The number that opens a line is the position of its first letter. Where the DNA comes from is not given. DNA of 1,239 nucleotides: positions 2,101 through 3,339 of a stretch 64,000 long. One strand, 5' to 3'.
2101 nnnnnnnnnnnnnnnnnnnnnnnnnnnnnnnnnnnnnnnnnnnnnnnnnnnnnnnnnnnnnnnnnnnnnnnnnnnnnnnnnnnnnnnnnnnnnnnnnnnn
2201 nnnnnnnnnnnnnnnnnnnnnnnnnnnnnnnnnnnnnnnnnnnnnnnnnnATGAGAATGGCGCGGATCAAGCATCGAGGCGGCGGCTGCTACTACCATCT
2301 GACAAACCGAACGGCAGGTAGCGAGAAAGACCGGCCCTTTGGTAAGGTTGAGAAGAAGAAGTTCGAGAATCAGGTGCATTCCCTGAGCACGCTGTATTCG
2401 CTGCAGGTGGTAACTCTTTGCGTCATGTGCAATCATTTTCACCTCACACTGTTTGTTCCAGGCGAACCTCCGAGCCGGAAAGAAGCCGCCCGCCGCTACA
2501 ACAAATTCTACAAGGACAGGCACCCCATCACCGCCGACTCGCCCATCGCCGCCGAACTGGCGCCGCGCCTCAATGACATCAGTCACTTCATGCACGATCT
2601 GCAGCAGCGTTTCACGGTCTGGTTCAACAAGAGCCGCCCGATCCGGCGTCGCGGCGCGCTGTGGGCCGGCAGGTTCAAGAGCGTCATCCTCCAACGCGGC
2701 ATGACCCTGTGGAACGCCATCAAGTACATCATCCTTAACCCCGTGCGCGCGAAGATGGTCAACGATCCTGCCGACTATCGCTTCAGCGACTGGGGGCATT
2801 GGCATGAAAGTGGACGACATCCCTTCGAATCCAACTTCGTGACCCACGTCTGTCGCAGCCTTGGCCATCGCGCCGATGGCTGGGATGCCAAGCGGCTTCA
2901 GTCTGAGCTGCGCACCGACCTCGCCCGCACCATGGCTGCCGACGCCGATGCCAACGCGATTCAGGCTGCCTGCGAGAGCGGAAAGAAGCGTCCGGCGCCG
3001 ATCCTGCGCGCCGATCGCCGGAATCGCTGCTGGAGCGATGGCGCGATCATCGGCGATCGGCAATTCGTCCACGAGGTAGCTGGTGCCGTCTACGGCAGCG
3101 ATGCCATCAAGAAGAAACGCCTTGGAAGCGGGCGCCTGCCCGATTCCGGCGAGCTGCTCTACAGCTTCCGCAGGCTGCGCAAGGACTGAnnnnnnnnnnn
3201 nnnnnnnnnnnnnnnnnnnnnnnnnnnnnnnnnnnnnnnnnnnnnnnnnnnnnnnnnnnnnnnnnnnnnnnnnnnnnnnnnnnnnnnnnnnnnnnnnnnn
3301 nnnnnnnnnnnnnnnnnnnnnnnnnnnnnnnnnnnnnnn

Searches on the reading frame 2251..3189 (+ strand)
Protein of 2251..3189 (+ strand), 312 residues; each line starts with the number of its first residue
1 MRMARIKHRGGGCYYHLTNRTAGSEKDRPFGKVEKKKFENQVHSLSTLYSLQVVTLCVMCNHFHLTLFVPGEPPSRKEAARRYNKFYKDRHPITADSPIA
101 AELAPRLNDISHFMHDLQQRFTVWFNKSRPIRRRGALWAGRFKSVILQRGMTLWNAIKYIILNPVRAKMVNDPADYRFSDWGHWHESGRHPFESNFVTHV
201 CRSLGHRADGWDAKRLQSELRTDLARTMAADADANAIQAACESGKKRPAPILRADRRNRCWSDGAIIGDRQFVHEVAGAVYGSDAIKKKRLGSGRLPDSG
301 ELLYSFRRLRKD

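Call 8: search_protein_families(library=pfam, proteins=[window:2251-3189:+], max_evalue=0.01)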
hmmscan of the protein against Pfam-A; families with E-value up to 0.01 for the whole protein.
window:2251-3189:+ (312 aa): 1 family
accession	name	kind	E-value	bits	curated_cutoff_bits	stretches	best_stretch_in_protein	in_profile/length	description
PF01797.21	Y1_Tnp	-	6.2e-06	26.8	23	0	108-160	63-118/121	Transposase IS200 like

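Call 11: find_homologous_proteins(query=window:2251-3189:+)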
Query window:2251-3189:+ (312 aa): 932 proteins with E <= 0.001 among 2135 candidates; the best 120 are listed.
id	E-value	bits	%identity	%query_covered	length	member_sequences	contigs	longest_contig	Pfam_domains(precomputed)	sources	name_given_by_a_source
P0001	1.7e-215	732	100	100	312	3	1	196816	PF01797.22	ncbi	-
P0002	1.6e-107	377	54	100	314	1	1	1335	PF01797.22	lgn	-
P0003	6.1e-97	343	50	100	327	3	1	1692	PF01797.22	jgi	jgi:putative transposase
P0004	9.6e-91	322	57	81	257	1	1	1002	-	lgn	-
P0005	2.6e-89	318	46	99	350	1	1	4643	PF01797.22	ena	-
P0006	6.1e-86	307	46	99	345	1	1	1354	PF01797.22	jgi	jgi:putative transposase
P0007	1.9e-78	282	43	99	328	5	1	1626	PF01797.22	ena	-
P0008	8.9e-77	276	43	99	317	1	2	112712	PF01797.22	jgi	-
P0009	1.3e-75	273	45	99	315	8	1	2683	-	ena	-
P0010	3.2e-75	271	47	88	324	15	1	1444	PF01797.22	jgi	jgi:putative transposase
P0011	4.7e-75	271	45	99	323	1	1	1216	-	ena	-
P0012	5.0e-75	271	44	99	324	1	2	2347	PF01797.22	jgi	-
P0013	1.8e-74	269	43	99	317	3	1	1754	-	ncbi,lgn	-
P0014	9.4e-73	263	43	100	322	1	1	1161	PF01797.22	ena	-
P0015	7.3e-72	260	52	74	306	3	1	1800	-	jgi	jgi:putative transposase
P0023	7.5e-64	234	40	99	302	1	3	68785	PF01797.22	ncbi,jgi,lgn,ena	-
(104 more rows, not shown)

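Call 13: find_encoding_contigs(protein=P0001, flank=10000, max_places=3)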
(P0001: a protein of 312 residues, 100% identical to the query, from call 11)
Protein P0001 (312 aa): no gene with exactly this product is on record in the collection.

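Call 14: find_encoding_contigs(protein=P0008, flank=5000, max_places=3)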
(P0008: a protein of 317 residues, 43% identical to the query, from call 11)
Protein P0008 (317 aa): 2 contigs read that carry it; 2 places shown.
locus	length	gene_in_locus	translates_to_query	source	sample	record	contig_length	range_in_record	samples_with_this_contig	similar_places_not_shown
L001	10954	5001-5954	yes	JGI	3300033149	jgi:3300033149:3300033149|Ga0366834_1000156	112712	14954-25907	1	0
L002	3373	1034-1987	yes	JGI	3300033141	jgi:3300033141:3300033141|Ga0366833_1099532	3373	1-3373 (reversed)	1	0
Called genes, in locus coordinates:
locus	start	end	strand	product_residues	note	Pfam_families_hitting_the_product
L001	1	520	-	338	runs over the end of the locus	PF00532:Peripla_BP_1, PF13407:Peripla_BP_4, PF13377:Peripla_BP_3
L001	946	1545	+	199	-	PF01066:CDP-OH_P_transf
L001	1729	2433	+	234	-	PF00657:Lipase_GDSL (faint), PF13472:Lipase_GDSL_2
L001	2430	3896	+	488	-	PF00206:Lyase_1, PF10415:FumaraseC_C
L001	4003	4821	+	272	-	-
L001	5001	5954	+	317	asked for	PF01797:Y1_Tnp (faint)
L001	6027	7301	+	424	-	-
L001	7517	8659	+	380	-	-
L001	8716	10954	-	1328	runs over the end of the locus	PF19773:DUF6259 (weak)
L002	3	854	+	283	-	?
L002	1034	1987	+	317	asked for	PF01797:Y1_Tnp (faint)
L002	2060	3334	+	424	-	-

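Call 15: find_encoding_contigs(protein=P0023, flank=5000, max_places=3)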
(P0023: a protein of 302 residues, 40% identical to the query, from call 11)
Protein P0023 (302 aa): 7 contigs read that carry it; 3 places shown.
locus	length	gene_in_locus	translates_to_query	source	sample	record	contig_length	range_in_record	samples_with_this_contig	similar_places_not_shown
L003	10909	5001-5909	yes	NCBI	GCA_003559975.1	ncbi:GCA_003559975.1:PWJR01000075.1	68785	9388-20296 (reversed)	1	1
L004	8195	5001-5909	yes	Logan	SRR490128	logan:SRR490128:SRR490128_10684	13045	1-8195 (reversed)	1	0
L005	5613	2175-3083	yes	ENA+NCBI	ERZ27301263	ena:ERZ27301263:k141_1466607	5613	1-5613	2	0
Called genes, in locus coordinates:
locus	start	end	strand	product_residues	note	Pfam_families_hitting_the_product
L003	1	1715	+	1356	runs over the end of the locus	PF00128:Alpha-amylase (weak)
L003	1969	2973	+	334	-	PF13623:SurA_N_2 (weak), PF13624:SurA_N_3, PF09312:SurA_N, PF13145:Rotamase_2, PF13616:Rotamase_3, PF00639:Rotamase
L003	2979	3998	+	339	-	PF04166:PdxA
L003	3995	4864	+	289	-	PF00398:RrnaAD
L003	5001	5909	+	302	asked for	PF01797:Y1_Tnp (faint)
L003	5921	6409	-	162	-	PF01668:SmpB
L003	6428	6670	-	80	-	PF01192:RNA_pol_Rpb6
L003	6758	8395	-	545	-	PF00118:Cpn60_TCP1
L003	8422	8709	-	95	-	PF00166:Cpn10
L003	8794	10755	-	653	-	PF00012:HSP70, PF06723:MreB_Mbl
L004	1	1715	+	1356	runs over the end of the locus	PF00128:Alpha-amylase (weak)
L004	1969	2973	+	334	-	PF13623:SurA_N_2 (weak), PF13624:SurA_N_3, PF09312:SurA_N, PF13145:Rotamase_2, PF13616:Rotamase_3, PF00639:Rotamase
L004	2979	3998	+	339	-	PF04166:PdxA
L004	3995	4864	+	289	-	PF00398:RrnaAD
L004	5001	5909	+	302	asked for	PF01797:Y1_Tnp (faint)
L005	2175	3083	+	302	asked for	PF01797:Y1_Tnp (faint)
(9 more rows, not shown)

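Call 19: find_encoding_contigs(protein=P0005, flank=5000, max_places=2)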
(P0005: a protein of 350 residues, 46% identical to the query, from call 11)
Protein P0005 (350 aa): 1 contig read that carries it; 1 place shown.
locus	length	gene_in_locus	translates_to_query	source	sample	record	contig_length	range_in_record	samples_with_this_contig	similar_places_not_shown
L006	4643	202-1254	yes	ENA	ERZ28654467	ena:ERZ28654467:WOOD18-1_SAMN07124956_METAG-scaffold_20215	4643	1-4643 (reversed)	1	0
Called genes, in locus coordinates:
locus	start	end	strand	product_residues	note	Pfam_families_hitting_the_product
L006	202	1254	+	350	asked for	PF01797:Y1_Tnp (faint)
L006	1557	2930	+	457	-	PF05697:Trigger_N, PF05698:Trigger_C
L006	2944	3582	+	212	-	PF00574:CLP_protease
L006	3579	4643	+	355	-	?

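Call 20: find_encoding_contigs(protein=P0002, flank=5000, max_places=2)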
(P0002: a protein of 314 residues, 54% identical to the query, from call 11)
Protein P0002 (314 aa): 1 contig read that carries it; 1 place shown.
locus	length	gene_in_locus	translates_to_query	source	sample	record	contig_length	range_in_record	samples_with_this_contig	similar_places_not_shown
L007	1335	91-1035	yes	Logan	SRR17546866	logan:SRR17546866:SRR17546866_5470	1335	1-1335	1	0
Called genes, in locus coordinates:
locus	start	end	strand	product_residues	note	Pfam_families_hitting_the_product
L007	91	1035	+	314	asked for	PF01797:Y1_Tnp (faint)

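Call 21: find_encoding_contigs(protein=P0003, flank=5000, max_places=2)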
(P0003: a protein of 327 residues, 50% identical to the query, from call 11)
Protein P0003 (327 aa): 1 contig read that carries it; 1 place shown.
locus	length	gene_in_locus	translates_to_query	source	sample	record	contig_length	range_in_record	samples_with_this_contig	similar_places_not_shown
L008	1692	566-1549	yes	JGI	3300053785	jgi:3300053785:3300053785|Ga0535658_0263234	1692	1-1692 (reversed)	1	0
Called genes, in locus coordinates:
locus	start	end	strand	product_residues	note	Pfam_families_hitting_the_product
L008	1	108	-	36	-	?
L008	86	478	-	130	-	PF01177:Asp_Glu_race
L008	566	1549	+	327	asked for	PF01797:Y1_Tnp (faint)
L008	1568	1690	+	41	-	?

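Call 29: find_related_loci(query=A1, collection=genome_contigs, flank=4000)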
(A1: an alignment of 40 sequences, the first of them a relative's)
Query A1 (312 aa) in genome_contigs; peptide patterns used: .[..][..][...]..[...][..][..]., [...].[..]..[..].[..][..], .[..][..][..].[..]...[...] (x = any residue, [..] = any of these).
600 stretches matched a pattern (row limit reached: there are more); 474 encode a relative of the query (tblastn E <= 1e-3); the best 80 are kept; 80 distinct loci.
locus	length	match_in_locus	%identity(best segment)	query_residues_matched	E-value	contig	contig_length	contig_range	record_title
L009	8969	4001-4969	39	2-310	2e-66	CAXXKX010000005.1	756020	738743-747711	MAG: Victivallales bacterium isolate ae9def30-7e47-498c-8b42-800f64c20784 genome assembly, contig: contig_5, whole genom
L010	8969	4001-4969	38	2-310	3e-66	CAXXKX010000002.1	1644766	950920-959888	MAG: Victivallales bacterium isolate ae9def30-7e47-498c-8b42-800f64c20784 genome assembly, contig: contig_2, whole genom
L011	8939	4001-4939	40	1-309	5e-66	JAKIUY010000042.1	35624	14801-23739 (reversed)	MAG: Victivallaceae bacterium isolate D100SM.bin.29 NODE_546_length_35624_cov_6.502155, whole genome shotgun sequence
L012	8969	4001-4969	38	2-310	2e-65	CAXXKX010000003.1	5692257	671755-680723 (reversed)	MAG: Victivallales bacterium isolate ae9def30-7e47-498c-8b42-800f64c20784 genome assembly, contig: contig_3, whole genom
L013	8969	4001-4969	38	2-310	3e-65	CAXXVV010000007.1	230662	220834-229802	MAG: Victivallales bacterium isolate 5119678d-892b-4fdb-bca9-331175d8da34 genome assembly, contig: contig_7, whole genom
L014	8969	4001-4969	38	2-310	2e-64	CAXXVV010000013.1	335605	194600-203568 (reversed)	MAG: Victivallales bacterium isolate 5119678d-892b-4fdb-bca9-331175d8da34 genome assembly, contig: contig_13, whole geno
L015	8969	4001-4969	38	2-310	3e-62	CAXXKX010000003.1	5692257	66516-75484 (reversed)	MAG: Victivallales bacterium isolate ae9def30-7e47-498c-8b42-800f64c20784 genome assembly, contig: contig_3, whole genom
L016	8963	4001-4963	36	3-309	1e-60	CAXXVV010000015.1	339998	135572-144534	MAG: Victivallales bacterium isolate 5119678d-892b-4fdb-bca9-331175d8da34 genome assembly, contig: contig_15, whole geno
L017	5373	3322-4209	38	1-310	6e-61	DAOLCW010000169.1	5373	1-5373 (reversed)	MAG TPA_asm: Kiritimatiellia bacterium isolate AMR_MDS_0138 NODE_3010_length_5373_cov_34.796916, whole genome shotgun se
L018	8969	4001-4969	37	1-310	3e-59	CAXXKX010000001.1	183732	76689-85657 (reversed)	MAG: Victivallales bacterium isolate ae9def30-7e47-498c-8b42-800f64c20784 genome assembly, contig: contig_1, whole genom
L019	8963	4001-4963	36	3-309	5e-59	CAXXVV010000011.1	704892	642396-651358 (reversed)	MAG: Victivallales bacterium isolate 5119678d-892b-4fdb-bca9-331175d8da34 genome assembly, contig: contig_11, whole geno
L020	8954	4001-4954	35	4-309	7e-58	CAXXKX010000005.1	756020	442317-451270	MAG: Victivallales bacterium isolate ae9def30-7e47-498c-8b42-800f64c20784 genome assembly, contig: contig_5, whole genom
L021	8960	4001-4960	35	4-311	3e-57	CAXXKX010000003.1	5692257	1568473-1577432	MAG: Victivallales bacterium isolate ae9def30-7e47-498c-8b42-800f64c20784 genome assembly, contig: contig_3, whole genom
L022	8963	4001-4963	35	3-309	1e-56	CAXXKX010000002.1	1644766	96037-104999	MAG: Victivallales bacterium isolate ae9def30-7e47-498c-8b42-800f64c20784 genome assembly, contig: contig_2, whole genom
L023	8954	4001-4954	35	5-310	3e-56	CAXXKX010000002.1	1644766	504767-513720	MAG: Victivallales bacterium isolate ae9def30-7e47-498c-8b42-800f64c20784 genome assembly, contig: contig_2, whole genom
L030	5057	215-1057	31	2-284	9e-36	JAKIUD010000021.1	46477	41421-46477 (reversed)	MAG: Desulfuromusa sp. isolate D100SM.bin.1 NODE_346_length_46477_cov_4.990356, whole genome shotgun sequence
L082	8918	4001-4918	31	1-276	4e-27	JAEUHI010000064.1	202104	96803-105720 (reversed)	MAG: Verrucomicrobiales bacterium isolate new MAG-13 k141_254939, whole genome shotgun sequence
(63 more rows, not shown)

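Call 34: search_solved_structures(query=A1, max_evalue=1, show_alignments=2)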
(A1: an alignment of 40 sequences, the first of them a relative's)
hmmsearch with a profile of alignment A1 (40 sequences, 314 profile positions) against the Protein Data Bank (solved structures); distinct sequences matched with E-value up to 1: 4.
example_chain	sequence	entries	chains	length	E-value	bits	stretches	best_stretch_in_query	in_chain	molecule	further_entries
4er8_A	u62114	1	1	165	0.0068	18.8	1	136-191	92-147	TnpArep for protein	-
2xma_A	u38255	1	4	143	0.31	13.4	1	38-73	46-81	TRANSPOSASE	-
2xm3_A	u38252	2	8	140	0.32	13.4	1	38-73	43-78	TRANSPOSASE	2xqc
2xo6_A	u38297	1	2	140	0.34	13.3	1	38-73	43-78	TRANSPOSASE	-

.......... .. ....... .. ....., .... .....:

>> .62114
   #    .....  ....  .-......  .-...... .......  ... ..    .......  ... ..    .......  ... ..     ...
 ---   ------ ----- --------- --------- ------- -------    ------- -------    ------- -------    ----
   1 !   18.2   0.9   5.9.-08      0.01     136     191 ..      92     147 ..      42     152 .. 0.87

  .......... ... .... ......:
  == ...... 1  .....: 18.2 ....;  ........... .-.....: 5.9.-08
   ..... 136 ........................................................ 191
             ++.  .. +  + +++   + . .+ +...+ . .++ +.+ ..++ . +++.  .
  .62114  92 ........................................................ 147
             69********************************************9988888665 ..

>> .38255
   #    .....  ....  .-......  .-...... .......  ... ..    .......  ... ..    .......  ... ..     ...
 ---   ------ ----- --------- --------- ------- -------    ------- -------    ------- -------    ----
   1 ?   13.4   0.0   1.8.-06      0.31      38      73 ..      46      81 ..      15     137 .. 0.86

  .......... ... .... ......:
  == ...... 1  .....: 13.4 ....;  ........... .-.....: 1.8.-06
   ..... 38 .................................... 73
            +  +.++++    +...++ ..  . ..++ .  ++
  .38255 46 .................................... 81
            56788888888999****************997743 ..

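Call 35: search_protein_families(library=ncbifam, proteins=[window:2251-3189:+], max_evalue=1)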
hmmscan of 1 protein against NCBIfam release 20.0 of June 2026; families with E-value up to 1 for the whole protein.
window:2251-3189:+ (312 aa): 2 families
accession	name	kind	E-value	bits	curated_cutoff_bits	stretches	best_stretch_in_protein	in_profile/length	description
NF047646.1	REP_Tyr_transpos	equivalog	4e-14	52.7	80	2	106-179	68-146/146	REP-associated tyrosine transposase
NF050105.1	4PPT_PptT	exception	0.11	11.8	365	1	245-283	61-98/220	4'-phosphopantetheinyl transferase PptT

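Call 57: search_protein_families(library=pfam, alignment_id=A1, max_evalue=1)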
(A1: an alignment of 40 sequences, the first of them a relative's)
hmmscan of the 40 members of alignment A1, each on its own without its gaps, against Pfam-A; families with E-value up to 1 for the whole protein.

A. member 1, P0001 (312 aa): 1 family
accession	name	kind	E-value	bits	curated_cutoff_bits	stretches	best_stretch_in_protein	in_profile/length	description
PF01797.21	Y1_Tnp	-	6.2e-06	26.8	23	2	108-160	63-118/121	Transposase IS200 like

B. families by the number of members that match (of 40 scanned): 12 families
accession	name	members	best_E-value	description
PF01797.21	Y1_Tnp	40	4.1e-13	Transposase IS200 like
PF17305.7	DUF5354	2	0.11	Family of unknown function (DUF5354)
PF12515.13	CaATP_NAI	1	0.015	Ca2+-ATPase N terminal autoinhibitory domain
PF19298.5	KshA_C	1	0.015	3-Ketosteroid 9alpha-hydroxylase C-terminal domain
PF08448.16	PAS_4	1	0.016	PAS fold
PF13207.12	AAA_17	1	0.031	AAA domain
PF04751.20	DarP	1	0.07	Dual-action ribosomal maturation protein DarP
PF03486.20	HI0933_like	1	0.097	HI0933-like protein Rossmann domain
PF17102.10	Stealth_CR3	1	0.12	Stealth protein CR3, conserved region 3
PF24071.1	Phage_zn_bind_3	1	0.15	Phage FDXHR zinc binding domain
PF13043.11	DUF3903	1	0.18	Domain of unknown function (DUF3903)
PF00036.39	EF-hand_1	1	0.79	EF hand domain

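Call 58: predict_structure(alignment_id=A1)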
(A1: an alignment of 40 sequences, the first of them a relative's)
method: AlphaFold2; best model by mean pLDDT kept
length: 312 residues; sequences in the alignment: 40
mean_pLDDT: 86.2   pTM: 0.81
mean pLDDT of the five models: 86.2, 84.5, 82.2, 81.6, 81.6
residues with pLDDT >= 90: 184; 70-90: 89; 50-70: 23; < 50: 16
segments of 3 or more residues with pLDDT < 50: 245-258
pLDDT, mean of each block of 10 residues (from residue 1): 66 94 85 97 97 97 97 97 96 96 95 96 93 84 90 93 94 96 94 97 91 94 87 70 47 41 79 86 83 72 76 48
secondary structure, 60 per line:
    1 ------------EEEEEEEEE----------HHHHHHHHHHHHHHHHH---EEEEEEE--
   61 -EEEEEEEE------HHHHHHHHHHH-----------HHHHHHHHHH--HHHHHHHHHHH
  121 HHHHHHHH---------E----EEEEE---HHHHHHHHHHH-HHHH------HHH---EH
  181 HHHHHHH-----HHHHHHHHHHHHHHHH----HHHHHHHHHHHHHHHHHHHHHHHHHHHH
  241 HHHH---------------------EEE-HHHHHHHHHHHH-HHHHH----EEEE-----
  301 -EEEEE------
elements in order: E13-21 H32-48 E52-58 E62-69 H76-86 H98-107 H110-128 E143-147 H151-161 H163-166 H180-187 H193-208 H213-244 E266-268 H270-281 H283-287 E292-295 E302-306

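Call 60: fold_search(model_id=the predicted structure, library=pdb)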
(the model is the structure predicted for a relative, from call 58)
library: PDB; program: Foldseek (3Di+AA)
matches with E <= 10: 843; with E <= 0.001: 6
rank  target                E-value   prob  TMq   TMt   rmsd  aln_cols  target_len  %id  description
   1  4er8_A                1.6e-06  1.00  0.38  0.69   5.2       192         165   14  Structure of the REP associates tyrosine transposase bound to a REP hairpin (released 2012-08-15)
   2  2f4f_A                5.0e-04  1.00  0.27  0.59  13.3       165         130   17  Crystal structure of IS200 transposase (released 2005-12-13)
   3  2ec2_A                5.6e-04  1.00  0.24  0.54  11.3       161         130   17  Crystal structure of transposase from Sulfolobus tokodaii (released 2007-02-27)
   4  2xm3_B                6.0e-04  1.00  0.27  0.62   9.3       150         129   15  Deinococcus radiodurans ISDra2 Transposase Left end DNA complex (released 2010-10-13)
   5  2xqc_D                9.6e-04  1.00  0.28  0.62   9.0       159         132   16  DEINOCOCCUS RADIODURANS ISDRA2 TRANSPOSASE COMPLEXED WITH LEFT END RECOGNITION AND CLEAVAGE SITE AND ZN (released 2010-10-13)
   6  2xma_E                9.6e-04  1.00  0.28  0.58  10.7       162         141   16  DEINOCOCCUS RADIODURANS ISDRA2 TRANSPOSASE RIGHT END DNA COMPLEX (released 2010-10-13)
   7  2xm3_C                1.0e-03  1.00  0.24  0.54  12.1       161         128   17  Deinococcus radiodurans ISDra2 Transposase Left end DNA complex (released 2010-10-13)
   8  2xma_B                1.1e-03  1.00  0.28  0.60  10.5       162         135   16  DEINOCOCCUS RADIODURANS ISDRA2 TRANSPOSASE RIGHT END DNA COMPLEX (released 2010-10-13)
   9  2xm3_D                1.1e-03  1.00  0.23  0.52  11.2       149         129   17  Deinococcus radiodurans ISDra2 Transposase Left end DNA complex (released 2010-10-13)
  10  2xo6_D                1.2e-03  1.00  0.23  0.52  10.1       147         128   18  DEINOCOCCUS RADIODURANS ISDRA2 TRANSPOSASE Y132F MUTANT COMPLEXED WITH LEFT END RECOGNITION AND CLEAVAGE SITE (released 2010-10-13)
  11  2xma_A                1.4e-03  1.00  0.27  0.56  10.8       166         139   16  DEINOCOCCUS RADIODURANS ISDRA2 TRANSPOSASE RIGHT END DNA COMPLEX (released 2010-10-13)
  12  2a6o_A                2.1e-03  1.00  0.27  0.53  15.8       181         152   10  Crystal Structure of the ISHp608 Transposase in Complex with Stem-loop DNA (released 2005-10-25)
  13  2ec2_F                2.1e-03  0.99  0.24  0.53  11.3       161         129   17  Crystal structure of transposase from Sulfolobus tokodaii (released 2007-02-27)
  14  2ec2_D                2.1e-03  0.99  0.22  0.48  11.1       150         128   18  Crystal structure of transposase from Sulfolobus tokodaii (released 2007-02-27)
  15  2xo6_A                2.5e-03  1.00  0.25  0.54   9.2       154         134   13  DEINOCOCCUS RADIODURANS ISDRA2 TRANSPOSASE Y132F MUTANT COMPLEXED WITH LEFT END RECOGNITION AND CLEAVAGE SITE (released 2010-10-13)
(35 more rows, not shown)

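Call 64: list_cluster_members(proteins=[P0001])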
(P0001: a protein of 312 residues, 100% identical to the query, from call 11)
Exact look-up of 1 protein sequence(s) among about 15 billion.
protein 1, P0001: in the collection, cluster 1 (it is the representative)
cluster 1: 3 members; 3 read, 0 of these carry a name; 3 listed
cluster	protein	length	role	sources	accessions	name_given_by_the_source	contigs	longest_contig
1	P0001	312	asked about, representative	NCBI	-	-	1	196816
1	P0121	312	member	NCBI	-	-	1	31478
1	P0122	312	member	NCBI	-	-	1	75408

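Call 65: find_encoding_contigs(protein=P0121, flank=6000, max_places=3)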
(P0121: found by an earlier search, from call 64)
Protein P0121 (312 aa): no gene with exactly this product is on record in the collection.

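Call 66: find_encoding_contigs(protein=P0122, flank=6000, max_places=3)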
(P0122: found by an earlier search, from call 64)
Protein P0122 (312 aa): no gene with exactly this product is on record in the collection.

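Call 85: search_protein_families(library=pfam, proteins=[L082:3091-4026:+, L082:6243-6728:+, L082:6470-7582:-, L082:7492-7938:+, L082:5399-5923:-, L082:8271-8672:+, L082:2376-2804:+, L030:2141-2566:+, L030:3878-4282:+, L082:7931-8236:+], max_evalue=0.01)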
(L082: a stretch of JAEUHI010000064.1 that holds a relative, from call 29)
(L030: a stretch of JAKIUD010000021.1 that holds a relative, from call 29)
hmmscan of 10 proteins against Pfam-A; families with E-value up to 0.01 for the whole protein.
L082:3091-4026:+ (311 aa): 1 family
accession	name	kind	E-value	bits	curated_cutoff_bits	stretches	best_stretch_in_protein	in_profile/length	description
PF01797.21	Y1_Tnp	-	3.1e-10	40.7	23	1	17-71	6-60/121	Transposase IS200 like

L082:6243-6728:+ (161 aa): 0 families

L082:6470-7582:- (370 aa): 0 families

L082:7492-7938:+ (148 aa): 0 families

L082:5399-5923:- (174 aa): 0 families

L082:8271-8672:+ (133 aa): 0 families

L082:2376-2804:+ (142 aa): 0 families

L030:2141-2566:+ (141 aa): 2 families
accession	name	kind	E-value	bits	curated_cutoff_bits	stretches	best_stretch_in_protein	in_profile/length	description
PF01850.27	PIN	-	7e-08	33.5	23.6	1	3-107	2-97/120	PIN domain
PF16289.11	PIN_12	-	5.6e-06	27.3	32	1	2-72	1-74/172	PIN domain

L030:3878-4282:+ (134 aa): 1 family
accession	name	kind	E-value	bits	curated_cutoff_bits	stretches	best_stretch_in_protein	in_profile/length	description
PF01797.21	Y1_Tnp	-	0.0014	19.2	23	1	25-90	5-61/121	Transposase IS200 like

L082:7931-8236:+ (101 aa): 0 families
